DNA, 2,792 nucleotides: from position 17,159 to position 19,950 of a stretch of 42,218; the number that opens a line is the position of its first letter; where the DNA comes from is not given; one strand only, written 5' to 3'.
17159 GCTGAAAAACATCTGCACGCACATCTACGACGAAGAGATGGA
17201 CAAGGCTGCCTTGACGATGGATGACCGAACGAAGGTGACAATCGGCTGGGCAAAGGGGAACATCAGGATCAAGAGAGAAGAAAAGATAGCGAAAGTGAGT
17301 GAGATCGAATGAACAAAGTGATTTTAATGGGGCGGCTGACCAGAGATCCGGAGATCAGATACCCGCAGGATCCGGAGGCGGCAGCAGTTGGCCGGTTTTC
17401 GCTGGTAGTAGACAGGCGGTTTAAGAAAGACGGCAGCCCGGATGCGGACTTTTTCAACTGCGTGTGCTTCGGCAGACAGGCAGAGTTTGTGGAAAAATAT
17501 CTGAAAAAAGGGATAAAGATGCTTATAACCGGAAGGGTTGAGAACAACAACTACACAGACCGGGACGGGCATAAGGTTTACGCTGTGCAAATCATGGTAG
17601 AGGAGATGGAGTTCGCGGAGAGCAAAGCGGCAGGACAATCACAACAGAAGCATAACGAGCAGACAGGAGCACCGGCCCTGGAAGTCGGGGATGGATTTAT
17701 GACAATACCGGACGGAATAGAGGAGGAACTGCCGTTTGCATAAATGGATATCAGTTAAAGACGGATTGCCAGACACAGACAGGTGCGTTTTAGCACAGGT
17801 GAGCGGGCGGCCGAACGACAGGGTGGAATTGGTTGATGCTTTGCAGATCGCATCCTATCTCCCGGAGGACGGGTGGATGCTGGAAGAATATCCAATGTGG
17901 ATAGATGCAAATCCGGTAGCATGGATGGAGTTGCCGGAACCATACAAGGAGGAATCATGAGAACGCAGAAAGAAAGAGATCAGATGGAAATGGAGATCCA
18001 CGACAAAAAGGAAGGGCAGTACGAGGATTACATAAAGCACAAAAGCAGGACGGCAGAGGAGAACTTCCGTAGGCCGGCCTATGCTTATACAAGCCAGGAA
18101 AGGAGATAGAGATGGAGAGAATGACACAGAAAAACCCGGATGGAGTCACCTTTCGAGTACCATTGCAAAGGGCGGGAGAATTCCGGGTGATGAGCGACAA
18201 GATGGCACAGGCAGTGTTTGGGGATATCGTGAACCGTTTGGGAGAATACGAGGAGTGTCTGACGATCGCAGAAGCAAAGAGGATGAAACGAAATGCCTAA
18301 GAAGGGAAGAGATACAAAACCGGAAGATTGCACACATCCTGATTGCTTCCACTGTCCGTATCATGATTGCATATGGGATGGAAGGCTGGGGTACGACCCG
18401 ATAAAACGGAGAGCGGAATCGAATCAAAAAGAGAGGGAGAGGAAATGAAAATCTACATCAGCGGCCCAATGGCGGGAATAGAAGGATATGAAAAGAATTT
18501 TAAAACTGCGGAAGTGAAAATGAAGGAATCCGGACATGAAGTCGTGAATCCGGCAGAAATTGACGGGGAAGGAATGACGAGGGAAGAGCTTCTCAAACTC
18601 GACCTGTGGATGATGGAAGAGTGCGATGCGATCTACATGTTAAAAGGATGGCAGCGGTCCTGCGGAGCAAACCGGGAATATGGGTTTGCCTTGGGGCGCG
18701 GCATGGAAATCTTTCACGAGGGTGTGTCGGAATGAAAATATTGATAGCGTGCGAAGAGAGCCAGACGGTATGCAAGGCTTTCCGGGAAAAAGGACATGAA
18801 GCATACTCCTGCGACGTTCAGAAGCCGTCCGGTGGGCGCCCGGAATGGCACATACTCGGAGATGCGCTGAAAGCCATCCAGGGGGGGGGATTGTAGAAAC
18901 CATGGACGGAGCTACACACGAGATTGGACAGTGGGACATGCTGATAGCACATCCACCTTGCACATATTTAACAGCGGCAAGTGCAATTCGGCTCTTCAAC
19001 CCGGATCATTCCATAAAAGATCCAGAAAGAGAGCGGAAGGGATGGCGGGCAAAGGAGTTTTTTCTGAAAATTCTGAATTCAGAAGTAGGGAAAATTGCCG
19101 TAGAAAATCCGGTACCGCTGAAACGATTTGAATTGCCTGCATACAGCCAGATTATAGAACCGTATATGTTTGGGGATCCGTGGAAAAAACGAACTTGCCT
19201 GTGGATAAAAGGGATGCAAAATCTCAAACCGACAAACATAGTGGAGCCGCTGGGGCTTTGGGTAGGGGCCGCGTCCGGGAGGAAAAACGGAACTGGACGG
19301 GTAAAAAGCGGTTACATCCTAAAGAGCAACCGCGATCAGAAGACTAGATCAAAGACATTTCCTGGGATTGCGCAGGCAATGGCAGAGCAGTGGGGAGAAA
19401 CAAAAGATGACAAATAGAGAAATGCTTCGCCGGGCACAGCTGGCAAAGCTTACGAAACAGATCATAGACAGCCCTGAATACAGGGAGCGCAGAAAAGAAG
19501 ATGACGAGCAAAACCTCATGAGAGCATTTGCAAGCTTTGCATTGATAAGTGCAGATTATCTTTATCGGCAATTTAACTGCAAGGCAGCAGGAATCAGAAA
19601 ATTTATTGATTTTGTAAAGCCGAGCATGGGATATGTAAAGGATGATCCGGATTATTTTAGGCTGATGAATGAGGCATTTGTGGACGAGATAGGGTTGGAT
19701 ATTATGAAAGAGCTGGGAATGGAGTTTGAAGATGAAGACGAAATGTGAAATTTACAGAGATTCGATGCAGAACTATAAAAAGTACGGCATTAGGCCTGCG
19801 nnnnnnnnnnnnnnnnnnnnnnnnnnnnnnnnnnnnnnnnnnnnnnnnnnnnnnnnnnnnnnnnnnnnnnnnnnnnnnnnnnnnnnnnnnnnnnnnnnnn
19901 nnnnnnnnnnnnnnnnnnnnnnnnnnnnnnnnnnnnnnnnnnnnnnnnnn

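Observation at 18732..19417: A C5-methyltransferase-like gene is interrupted at a G9 tract: phase variation, -1 frameshifting or homopolymer error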

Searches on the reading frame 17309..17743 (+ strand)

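Call 59: search_protein_families(library=pfam, proteins=[window:17309-17743:+], max_evalue=0.001)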
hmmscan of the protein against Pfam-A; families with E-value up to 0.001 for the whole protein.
window:17309-17743:+ (144 aa): 1 family
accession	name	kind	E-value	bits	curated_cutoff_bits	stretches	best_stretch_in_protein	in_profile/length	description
PF00436.31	SSB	-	2.5e-28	98.6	26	1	1-102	1-103/104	Single-strand binding protein family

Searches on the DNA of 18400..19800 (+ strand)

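Call 8: search_dna_similar(query=window:18400-19800:+, collection=phages, mode=near, max_rows=30)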
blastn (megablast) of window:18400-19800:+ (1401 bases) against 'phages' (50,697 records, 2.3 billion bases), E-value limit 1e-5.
Records with a match: 1; places in all: 1; records where one place covers at least 80% of the query: 0.
Best place of each record, by identity: 80-90% 1.
By first word of the organism name: Ruminococcus 1.
By host as written in the record: [Ruminococcus] gnavus ATCC 29149 1.
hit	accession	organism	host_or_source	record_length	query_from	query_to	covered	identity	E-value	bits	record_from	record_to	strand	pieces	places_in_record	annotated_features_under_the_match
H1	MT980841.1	Ruminococcus phage phiRM10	[Ruminococcus] gnavus ATCC 29149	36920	1336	1392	4%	87.9%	1e-8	68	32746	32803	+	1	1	gp48: DNA methylase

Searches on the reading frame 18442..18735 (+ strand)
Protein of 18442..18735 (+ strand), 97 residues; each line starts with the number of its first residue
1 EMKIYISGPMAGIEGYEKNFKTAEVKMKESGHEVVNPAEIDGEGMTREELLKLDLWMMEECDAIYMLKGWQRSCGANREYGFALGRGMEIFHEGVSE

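Call 59: search_protein_families(library=pfam, proteins=[window:18442-18735:+], max_evalue=0.001)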
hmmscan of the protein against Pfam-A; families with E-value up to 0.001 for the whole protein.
window:18442-18735:+ (97 aa): 2 families
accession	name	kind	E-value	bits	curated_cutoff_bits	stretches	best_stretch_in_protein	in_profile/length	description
PF14359.12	DUF4406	-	8.8e-25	87.4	22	1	2-90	1-89/91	Domain of unknown function (DUF4406)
PF05014.21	Nuc_deoxyrib_tr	-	0.00012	22.6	28.8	1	4-91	1-94/117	Nucleoside 2-deoxyribosyltransferase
